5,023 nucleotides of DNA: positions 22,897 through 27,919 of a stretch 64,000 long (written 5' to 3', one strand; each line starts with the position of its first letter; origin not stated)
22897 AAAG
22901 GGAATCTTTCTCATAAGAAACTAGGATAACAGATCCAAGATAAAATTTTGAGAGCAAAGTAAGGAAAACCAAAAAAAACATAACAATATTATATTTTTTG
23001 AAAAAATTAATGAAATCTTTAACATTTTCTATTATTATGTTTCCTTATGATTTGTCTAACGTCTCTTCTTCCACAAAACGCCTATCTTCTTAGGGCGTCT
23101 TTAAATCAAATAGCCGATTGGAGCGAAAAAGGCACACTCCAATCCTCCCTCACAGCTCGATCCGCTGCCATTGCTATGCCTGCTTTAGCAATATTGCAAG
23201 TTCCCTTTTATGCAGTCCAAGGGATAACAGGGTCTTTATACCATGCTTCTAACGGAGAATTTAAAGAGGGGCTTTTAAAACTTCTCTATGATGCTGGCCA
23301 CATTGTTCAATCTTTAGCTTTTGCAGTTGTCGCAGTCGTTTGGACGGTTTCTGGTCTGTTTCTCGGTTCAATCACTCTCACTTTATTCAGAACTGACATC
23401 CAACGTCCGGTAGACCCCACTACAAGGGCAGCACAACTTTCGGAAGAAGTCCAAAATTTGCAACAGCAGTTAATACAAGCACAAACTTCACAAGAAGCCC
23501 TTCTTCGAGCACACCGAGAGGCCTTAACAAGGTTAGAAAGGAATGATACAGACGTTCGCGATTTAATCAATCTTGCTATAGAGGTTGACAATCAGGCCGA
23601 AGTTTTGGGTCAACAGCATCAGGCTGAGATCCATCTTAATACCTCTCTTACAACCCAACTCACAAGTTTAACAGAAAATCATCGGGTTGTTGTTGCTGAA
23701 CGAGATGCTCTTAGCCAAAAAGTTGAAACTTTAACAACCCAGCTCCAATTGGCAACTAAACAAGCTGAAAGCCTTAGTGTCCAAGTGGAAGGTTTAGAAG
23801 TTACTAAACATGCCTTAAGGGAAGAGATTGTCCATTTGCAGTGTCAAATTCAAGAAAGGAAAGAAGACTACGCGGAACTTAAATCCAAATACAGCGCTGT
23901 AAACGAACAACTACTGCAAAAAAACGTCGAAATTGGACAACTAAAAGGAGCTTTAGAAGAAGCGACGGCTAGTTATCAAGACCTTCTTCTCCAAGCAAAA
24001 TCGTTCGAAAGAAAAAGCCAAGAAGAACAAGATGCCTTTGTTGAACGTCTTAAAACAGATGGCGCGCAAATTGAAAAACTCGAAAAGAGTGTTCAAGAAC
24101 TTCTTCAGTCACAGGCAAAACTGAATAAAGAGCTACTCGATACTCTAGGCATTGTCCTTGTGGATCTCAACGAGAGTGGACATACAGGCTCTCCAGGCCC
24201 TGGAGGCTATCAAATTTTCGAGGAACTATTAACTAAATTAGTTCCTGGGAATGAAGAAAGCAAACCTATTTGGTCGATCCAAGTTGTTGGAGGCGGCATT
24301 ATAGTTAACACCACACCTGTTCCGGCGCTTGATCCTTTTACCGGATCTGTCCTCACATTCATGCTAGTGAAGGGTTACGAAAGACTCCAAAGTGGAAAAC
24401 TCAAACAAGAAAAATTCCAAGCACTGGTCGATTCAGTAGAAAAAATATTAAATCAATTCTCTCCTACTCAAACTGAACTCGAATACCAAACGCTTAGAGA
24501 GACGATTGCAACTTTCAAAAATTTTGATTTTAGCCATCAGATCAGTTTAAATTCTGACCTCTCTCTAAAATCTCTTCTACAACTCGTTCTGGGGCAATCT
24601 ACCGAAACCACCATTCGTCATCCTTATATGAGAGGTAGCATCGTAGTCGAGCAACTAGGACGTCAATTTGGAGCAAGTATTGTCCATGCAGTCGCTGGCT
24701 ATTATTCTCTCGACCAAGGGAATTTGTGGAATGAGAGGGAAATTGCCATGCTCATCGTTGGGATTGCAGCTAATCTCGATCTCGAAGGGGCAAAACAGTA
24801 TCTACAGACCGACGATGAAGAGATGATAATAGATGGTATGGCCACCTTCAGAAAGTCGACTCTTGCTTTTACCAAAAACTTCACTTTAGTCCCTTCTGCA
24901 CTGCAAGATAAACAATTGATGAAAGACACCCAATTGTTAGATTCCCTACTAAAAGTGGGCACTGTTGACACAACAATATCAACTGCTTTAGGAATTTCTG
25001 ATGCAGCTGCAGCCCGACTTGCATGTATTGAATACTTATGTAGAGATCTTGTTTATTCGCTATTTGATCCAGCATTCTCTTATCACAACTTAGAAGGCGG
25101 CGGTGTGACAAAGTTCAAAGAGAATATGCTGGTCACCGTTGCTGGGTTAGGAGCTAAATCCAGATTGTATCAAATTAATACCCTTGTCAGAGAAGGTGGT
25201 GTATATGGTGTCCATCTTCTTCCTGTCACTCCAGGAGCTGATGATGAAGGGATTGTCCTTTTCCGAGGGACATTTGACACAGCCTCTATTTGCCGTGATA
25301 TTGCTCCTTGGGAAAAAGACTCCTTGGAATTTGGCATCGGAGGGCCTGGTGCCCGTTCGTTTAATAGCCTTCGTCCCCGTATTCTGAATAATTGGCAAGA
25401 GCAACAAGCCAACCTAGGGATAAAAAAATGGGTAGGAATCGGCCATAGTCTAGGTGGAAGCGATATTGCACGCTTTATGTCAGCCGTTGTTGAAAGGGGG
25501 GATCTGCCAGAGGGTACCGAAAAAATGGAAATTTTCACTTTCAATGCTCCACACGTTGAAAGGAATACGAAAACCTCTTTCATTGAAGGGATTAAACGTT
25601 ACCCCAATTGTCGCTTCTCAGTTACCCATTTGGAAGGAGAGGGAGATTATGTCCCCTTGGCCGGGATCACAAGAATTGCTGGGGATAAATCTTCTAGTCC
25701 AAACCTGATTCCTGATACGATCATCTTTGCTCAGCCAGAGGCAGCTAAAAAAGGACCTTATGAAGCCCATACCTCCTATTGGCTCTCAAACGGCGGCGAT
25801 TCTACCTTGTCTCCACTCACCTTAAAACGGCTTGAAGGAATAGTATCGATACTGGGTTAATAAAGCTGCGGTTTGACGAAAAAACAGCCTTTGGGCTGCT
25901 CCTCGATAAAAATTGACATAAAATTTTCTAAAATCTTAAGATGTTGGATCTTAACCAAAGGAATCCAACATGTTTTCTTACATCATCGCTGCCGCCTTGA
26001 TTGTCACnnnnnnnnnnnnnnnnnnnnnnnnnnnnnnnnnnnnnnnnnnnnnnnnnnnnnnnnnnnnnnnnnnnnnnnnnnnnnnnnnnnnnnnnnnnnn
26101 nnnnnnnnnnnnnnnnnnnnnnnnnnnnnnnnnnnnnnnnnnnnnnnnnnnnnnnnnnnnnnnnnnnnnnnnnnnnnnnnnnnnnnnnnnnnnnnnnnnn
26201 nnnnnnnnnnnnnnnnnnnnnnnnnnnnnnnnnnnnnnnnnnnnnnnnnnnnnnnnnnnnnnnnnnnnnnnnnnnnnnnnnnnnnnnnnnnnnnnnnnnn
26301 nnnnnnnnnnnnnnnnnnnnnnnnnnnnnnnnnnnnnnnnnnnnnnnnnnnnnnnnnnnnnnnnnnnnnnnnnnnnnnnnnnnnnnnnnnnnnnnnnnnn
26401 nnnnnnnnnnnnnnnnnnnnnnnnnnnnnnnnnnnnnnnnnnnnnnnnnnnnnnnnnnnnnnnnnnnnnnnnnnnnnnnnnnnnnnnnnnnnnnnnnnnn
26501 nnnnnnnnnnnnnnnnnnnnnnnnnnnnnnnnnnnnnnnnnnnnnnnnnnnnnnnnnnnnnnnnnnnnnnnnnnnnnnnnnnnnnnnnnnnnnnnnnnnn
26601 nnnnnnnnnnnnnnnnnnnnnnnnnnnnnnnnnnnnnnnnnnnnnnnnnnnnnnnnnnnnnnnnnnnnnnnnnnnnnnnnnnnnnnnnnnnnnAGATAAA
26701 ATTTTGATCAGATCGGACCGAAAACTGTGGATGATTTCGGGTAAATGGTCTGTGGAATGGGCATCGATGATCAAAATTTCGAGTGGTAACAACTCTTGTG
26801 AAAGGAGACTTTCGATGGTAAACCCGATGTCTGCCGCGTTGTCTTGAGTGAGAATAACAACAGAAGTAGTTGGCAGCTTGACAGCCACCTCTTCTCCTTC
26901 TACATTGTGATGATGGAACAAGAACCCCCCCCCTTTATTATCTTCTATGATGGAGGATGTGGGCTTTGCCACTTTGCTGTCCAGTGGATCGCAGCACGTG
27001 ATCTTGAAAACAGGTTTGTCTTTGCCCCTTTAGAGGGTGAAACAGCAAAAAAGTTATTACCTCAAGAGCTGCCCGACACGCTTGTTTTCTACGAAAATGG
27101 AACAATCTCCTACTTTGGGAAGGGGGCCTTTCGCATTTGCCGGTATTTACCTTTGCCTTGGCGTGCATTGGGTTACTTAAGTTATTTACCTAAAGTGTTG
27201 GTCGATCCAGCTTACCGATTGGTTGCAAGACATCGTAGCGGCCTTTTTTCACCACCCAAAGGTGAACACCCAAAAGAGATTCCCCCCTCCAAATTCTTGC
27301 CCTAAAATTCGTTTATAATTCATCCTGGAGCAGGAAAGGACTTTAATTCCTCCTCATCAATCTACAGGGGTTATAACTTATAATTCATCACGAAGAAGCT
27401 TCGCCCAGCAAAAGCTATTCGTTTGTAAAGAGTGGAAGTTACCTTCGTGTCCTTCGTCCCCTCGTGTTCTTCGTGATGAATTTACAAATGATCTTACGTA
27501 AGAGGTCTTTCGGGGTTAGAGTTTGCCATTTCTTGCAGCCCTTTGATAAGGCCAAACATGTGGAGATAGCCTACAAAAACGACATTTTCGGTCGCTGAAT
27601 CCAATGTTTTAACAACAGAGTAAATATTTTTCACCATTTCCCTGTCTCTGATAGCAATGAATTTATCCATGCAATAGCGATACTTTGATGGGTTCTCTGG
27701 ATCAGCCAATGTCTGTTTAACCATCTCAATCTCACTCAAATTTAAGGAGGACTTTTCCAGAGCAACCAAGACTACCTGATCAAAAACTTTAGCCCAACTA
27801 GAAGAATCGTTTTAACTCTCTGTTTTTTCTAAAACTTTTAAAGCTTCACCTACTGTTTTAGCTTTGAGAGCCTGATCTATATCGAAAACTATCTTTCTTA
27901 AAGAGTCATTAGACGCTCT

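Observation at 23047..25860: Inc-like anchor, about 230 aa of coiled coil, and a GHSLGG lipase fused in one 937-aa protein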

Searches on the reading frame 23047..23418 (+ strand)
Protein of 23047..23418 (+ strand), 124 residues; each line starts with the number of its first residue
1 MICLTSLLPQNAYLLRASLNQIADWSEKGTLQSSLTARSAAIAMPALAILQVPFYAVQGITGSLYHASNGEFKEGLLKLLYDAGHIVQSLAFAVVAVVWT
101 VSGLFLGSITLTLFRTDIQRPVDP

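Call 61: find_homologous_proteins(query=A5, max_evalue=0.001)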
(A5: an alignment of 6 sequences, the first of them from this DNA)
Query A5 (6 sequences): 4492 candidates shared short words with the query, none scored E <= 0.001.
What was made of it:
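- Tried and rejected: With the N-terminal module alignment it found none, not even the input sequences (call 61), so it could not show whether the anchor occurs on other effector domains.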

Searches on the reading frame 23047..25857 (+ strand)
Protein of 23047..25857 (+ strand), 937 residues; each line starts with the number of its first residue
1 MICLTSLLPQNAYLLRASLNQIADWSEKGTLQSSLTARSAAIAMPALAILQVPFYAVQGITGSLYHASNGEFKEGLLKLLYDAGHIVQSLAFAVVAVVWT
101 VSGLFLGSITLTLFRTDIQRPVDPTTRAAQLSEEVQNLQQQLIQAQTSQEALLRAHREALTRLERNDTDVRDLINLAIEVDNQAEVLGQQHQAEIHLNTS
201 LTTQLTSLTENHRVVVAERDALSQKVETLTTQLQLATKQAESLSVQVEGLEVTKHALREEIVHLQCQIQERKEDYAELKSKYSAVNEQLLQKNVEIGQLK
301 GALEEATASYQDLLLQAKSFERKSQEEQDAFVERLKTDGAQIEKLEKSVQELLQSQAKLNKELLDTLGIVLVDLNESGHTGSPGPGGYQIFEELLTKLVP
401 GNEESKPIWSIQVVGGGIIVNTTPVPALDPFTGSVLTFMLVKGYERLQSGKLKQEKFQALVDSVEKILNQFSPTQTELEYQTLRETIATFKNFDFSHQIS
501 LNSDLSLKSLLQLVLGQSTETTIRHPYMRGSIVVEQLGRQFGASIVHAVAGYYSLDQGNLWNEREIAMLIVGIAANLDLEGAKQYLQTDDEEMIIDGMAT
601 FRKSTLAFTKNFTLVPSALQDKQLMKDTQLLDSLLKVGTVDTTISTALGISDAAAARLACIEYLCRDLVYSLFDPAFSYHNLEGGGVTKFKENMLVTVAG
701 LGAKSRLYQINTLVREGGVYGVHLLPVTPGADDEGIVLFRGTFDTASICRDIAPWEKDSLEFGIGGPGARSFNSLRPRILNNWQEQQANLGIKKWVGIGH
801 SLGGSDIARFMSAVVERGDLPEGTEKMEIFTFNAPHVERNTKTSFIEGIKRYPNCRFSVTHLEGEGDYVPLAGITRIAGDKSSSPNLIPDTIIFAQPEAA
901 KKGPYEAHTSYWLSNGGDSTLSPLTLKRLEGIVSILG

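Call 3: search_protein_families(library=pfam, proteins=[window:23047-25857:+], max_evalue=10)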
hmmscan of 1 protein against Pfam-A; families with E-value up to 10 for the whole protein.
window:23047-25857:+ (937 aa): 8 families
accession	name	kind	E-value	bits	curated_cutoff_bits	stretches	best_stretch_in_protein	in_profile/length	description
PF10473.14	CENP-F_leu_zip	-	0.0046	17.5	34.5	1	210-341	10-137/140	Leucine-rich repeats of kinetochore protein Cenp-F/LEK1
PF06028.17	DUF915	-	0.0091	15.8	22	1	787-834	97-145/255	Alpha/beta hydrolase of unknown function (DUF915)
PF01764.32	Lipase_3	-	0.011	16.1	22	1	793-861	64-127/140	Lipase (class 3)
PF04837.17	MbeB_N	-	0.014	16.1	22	1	314-356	5-44/52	MbeB-like, N-term conserved region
PF09789.14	CC149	-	0.66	9.7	30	1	127-279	76-225/316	Coiled-coil domain-containing protein 149-A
PF14662.11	KASH_CCD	-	1.6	9.1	43.3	1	127-232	37-131/191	Coiled-coil region of CCDC155 or KASH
PF20878.2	REST_helical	-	3.5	8.3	27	1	252-283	26-57/65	Helical region in REST corepressor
PF00521.26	DNA_topoisoIV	-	8.7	5.5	31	1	270-493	279-416/432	DNA gyrase/topoisomerase IV, subunit A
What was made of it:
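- On Class 3 lipase / alpha/beta-hydrolase (PF01764 clan): The query scores 16.1 bits at E 0.011 against a cut-off of 22 (call 3).
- Closest known: Class 3. Different: The query alone is below the Pfam cut-off, at 16.1 against 22 bits (call 3).
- The protein matches no known Inc family, and its own Lipase_3 score (16.1 bits) is below Pfam's cut-off of 22 (call 3). The query on its own scores below Pfam thresholds (call 3).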

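Call 4: search_protein_families(library=ncbifam, proteins=[window:23047-25857:+], max_evalue=10)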
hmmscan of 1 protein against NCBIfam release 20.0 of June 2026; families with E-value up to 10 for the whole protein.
window:23047-25857:+ (937 aa): 13 families
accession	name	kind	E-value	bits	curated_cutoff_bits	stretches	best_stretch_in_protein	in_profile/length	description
TIGR02168.1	SMC_prok_B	equivalog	1.8e-08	32.6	567.35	1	127-370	743-989/1181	chromosome segregation protein SMC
NF033930.1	pneumo_PspA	exception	1.8e-05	23.7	850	1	134-364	91-311/659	pneumococcal surface protein A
NF041035.1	Rad50_Halo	equivalog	0.00014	20.4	1000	1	125-351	212-444/883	DNA double-strand break repair ATPase Rad50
TIGR02169.1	SMC_prok_A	equivalog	0.00016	19.5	729.4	1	132-360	287-513/1165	chromosome segregation protein SMC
NF002572.0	PRK02224.1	equivalog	0.00058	18.3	1087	1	126-351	213-444/888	DNA double-strand break repair ATPase Rad50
NF041034.1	Rad50_Sulf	equivalog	0.0029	15.5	1000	1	126-363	447-686/872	DNA double-strand break repair ATPase Rad50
NF040788.1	S-lay_SlaB_Mtsph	equivalog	0.0096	14.9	700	1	220-288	311-379/416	S-layer protein SlaB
TIGR01078.1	arcA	equivalog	0.022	13.5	489.1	1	310-366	30-85/408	arginine deiminase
TIGR04523.1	Mplasa_alph_rch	subfamily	0.03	12.2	270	2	128-281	505-667/745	helix-rich protein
NF003034.1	PRK03918.1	equivalog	0.04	11.9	700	1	163-362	174-360/878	DNA double-strand break repair ATPase Rad50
NF045487.1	ASRP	equivalog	0.34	9.4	300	1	155-366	96-281/593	archaea-specific SMC-related protein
TIGR02977.1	phageshock_pspA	equivalog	2.5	7.8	242.95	1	215-352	50-178/219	phage shock protein PspA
NF043058.1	T4SS_LegC2C7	subfamily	7.9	5.3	350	1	184-363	110-293/348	LegC2/C7 family Dot/Icm T4SS effector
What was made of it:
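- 23419..24150 (+): Coiled-coil stalk, aa 125-368. It is the variable-length spacer of the family. Weak SMC/Rad50 coiled-coil matches (call 4).
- On IncA family (Pfam IncA): The Pfam scan at E up to 10 lists no Inc family (call 3), and the NCBIfam scan lists none either (call 4).
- Closest known: Chlamydial inclusion membrane. Different: It has no sequence match to any Inc family (calls 3, 4).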

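Call 5: search_solved_structures(query=window:23047-25857:+, max_evalue=10, show_alignments=2)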
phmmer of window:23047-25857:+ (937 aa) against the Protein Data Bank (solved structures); distinct sequences matched with E-value up to 10: 6.
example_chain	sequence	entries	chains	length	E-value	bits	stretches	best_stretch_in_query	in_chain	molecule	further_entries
3hnw_A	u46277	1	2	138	0.92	10.5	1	231-297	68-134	uncharacterized protein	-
6cgh_A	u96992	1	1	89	2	9.4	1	216-274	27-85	DnaJ homolog subfamily C member 2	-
9mmx_C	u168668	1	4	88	2.3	9.2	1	198-277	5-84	M protein, serotype 6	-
1eq1_A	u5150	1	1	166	3.1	8.8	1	289-365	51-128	APOLIPOPHORIN-III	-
6pfp_A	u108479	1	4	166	3.3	8.7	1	268-362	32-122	Myosin-7 fused to GP7 and EB1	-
4cgk_A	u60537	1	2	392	4.2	8.3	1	193-345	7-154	SECRETED 45 KDA PROTEIN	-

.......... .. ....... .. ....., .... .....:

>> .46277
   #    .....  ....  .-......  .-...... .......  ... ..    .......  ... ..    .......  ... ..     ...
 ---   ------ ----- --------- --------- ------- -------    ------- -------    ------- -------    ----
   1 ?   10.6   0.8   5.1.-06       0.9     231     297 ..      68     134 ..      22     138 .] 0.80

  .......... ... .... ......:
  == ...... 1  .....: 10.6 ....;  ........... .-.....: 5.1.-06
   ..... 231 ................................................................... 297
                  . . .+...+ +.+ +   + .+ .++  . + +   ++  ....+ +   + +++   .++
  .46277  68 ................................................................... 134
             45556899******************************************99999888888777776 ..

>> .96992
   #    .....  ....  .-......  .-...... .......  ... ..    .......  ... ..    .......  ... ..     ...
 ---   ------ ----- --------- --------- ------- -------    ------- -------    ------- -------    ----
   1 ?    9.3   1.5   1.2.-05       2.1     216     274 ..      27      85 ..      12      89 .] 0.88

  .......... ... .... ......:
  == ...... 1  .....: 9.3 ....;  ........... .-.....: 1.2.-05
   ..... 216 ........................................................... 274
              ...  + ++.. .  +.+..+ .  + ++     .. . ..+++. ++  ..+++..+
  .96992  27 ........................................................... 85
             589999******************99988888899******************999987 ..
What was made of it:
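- Tried and rejected: Whole-protein searches. phmmer against PDB, and NCBIfam, returned only coiled-coil noise (calls 4, 5).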

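Call 6: find_homologous_proteins(query=window:23047-25857:+, max_evalue=0.001)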
Query window:23047-25857:+ (937 aa): 1 proteins with E <= 0.001 among 8000 candidates.
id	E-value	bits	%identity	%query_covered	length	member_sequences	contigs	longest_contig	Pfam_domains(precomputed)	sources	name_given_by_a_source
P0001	0.0e+0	1856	98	92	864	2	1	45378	-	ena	-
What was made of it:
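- Tried and rejected: It found only a 98%-identical copy, P0001 (call 6).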

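Call 7: find_related_loci(query=window:23047-25857:+, collection=genome_contigs, flank=10000)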
Query window:23047-25857:+ (937 aa) in genome_contigs; peptide patterns used: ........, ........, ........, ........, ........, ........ (x = any residue, [..] = any of these).
184 stretches matched a pattern, but none encodes a relative of the query by tblastn (E <= 1e-3).
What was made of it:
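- Tried and rejected: No relatives (call 7).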

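Call 11: find_encoding_contigs(protein=P0001, flank=10000, max_places=6)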
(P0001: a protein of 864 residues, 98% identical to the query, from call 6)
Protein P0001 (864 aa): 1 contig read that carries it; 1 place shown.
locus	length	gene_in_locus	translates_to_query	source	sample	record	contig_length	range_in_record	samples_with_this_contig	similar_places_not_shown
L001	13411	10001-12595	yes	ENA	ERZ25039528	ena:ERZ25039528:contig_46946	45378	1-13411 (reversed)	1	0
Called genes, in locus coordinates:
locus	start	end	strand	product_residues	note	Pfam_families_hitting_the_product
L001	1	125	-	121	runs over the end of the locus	PF00453:Ribosomal_L20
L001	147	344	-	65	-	PF01632:Ribosomal_L35p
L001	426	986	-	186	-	PF05198:IF3_N, PF00707:IF3_C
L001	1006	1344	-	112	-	-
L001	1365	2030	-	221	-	-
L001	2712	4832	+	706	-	PF08238:Sel1 (faint)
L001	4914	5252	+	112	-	-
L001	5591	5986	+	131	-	-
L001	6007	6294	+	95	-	-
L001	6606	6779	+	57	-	-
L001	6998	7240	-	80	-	PF08459:UvrC_RNaseH_dom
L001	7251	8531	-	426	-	PF01541:GIY-YIG (weak), PF27096:UvrC_M, PF02151:UVR (weak), PF22920:UvrC_RNaseH, PF08459:UvrC_RNaseH_dom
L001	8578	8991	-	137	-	-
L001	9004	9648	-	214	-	PF21016:RlmN_N, PF04055:Radical_SAM (weak)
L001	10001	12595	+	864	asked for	-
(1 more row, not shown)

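Call 12: find_encoding_contigs(protein=window:23047-25857:+, flank=10000, max_places=6)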
Protein window:23047-25857:+ (937 aa): 9 contigs read that carry it; 5 places shown.
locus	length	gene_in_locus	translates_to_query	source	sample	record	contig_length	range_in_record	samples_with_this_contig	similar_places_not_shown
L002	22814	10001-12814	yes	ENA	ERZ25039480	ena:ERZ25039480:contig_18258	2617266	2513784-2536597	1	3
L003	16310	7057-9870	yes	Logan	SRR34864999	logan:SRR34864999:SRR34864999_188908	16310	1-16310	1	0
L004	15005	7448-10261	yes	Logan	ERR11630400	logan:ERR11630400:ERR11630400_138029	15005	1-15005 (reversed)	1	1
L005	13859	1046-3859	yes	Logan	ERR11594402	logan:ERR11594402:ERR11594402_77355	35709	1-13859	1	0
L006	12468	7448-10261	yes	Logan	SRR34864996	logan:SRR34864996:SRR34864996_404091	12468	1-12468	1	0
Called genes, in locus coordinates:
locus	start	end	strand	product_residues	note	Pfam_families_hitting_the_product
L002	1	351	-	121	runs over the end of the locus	PF00453:Ribosomal_L20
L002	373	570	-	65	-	PF01632:Ribosomal_L35p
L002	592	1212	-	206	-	PF05198:IF3_N, PF00707:IF3_C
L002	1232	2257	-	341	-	-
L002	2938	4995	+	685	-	PF08238:Sel1 (faint)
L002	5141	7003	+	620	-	PF08238:Sel1 (faint)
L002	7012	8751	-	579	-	PF01541:GIY-YIG (weak), PF27096:UvrC_M, PF02151:UVR (weak), PF22920:UvrC_RNaseH, PF08459:UvrC_RNaseH_dom, PF12826:HHH_2 (weak), PF14520:HHH_5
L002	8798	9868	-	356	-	PF21016:RlmN_N, PF04055:Radical_SAM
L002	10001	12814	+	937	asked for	-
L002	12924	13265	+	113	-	-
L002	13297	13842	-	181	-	PF00535:Glycos_transf_2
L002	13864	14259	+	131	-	PF04134:DCC1-like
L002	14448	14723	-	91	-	-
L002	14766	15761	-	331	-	-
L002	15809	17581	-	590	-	PF01807:Zn_ribbon_DnaG, PF08275:DNAG_N, PF01751:Toprim, PF13362:Toprim_3 (weak), PF13662:Toprim_4, PF13155:Toprim_2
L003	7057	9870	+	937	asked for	-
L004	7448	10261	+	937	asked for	-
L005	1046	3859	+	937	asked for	-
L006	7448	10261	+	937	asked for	-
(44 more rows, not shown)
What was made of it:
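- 23047..25860 (+): Whole ORF of 937 aa plus stop codon. The identical protein is found on 9 contigs, including a 2.6-Mb contig (call 12).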

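Call 24: search_protein_families(library=pfam, alignment_id=A1, max_evalue=0.01)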
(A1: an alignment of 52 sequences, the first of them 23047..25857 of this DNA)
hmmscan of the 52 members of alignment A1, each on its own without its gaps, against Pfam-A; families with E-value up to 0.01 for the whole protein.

A. member 1, window:23047-25857:+ (937 aa): 2 families
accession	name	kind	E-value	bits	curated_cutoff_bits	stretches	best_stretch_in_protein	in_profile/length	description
PF10473.14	CENP-F_leu_zip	-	0.0046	17.5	34.5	1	210-341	10-137/140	Leucine-rich repeats of kinetochore protein Cenp-F/LEK1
PF06028.17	DUF915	-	0.0091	15.8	22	0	787-834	97-145/255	Alpha/beta hydrolase of unknown function (DUF915)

B. families by the number of members that match (of 52 scanned): 11 families
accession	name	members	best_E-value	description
PF01764.32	Lipase_3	36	1.3e-09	Lipase (class 3)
PF05057.20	DUF676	7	8.5e-06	Putative serine esterase (DUF676)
PF05990.18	DUF900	5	4.7e-06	Alpha/beta hydrolase of unknown function (DUF900)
PF06028.17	DUF915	2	0.0014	Alpha/beta hydrolase of unknown function (DUF915)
PF13175.12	AAA_15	1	0.002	AAA ATPase domain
PF06818.20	Fez1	1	0.0041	Fez1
PF10473.14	CENP-F_leu_zip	1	0.0046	Leucine-rich repeats of kinetochore protein Cenp-F/LEK1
PF17673.6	DUF5532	1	0.0053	Family of unknown function (DUF5532)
PF19775.4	DUF6261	1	0.0059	Family of unknown function (DUF6261)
PF11187.14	Mbeg1-like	1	0.0073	Mbeg1-like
PF12033.13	DUF3519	1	0.0088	Protein of unknown function (DUF3519)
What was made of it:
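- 25114..25857 (+): Class-3-lipase-type alpha/beta-hydrolase core, aa about 690-937. Pfam Lipase_3 is hit in 36 of 52 relatives (call 24).
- On Class 3 lipase / alpha/beta-hydrolase (PF01764 clan): 36 of 52 relatives hit Lipase_3, best E 1.3e-9 (call 24).
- Closest known: Class 3. Same: Most family members hit Lipase_3 (call 24).
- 36 of 52 homologues match Pfam Lipase_3, best E 1.3e-9 (call 24).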

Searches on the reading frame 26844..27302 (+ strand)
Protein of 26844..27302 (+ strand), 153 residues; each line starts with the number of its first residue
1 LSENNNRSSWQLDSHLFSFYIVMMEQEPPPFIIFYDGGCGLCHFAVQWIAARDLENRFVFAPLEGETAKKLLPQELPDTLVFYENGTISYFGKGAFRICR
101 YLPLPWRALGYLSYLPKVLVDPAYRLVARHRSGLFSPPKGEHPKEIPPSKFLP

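Call 72: search_protein_families(library=pfam, proteins=[window:26844-27302:+], max_evalue=0.001)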
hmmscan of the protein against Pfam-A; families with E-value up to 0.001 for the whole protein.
window:26844-27302:+ (153 aa): 1 family
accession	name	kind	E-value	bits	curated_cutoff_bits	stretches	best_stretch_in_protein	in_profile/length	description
PF04134.17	DCC1-like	-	1.9e-19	71.4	27.8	1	33-135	1-111/113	DCC1-like thiol-disulfide oxidoreductase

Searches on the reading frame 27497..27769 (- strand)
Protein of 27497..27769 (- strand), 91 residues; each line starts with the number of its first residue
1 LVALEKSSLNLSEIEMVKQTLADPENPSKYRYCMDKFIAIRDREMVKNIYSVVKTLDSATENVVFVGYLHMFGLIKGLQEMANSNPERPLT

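Call 17: search_protein_families(library=pfam, proteins=[window:27497-27769:-], max_evalue=0.01)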
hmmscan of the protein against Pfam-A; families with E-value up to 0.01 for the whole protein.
window:27497-27769:- (91 aa): 1 family
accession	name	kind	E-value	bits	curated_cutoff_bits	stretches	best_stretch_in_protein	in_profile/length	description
PF01963.22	TraB_PrgY_gumN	-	0.0069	16.7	26.8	1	20-74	199-250/263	TraB/PrgY/gumN family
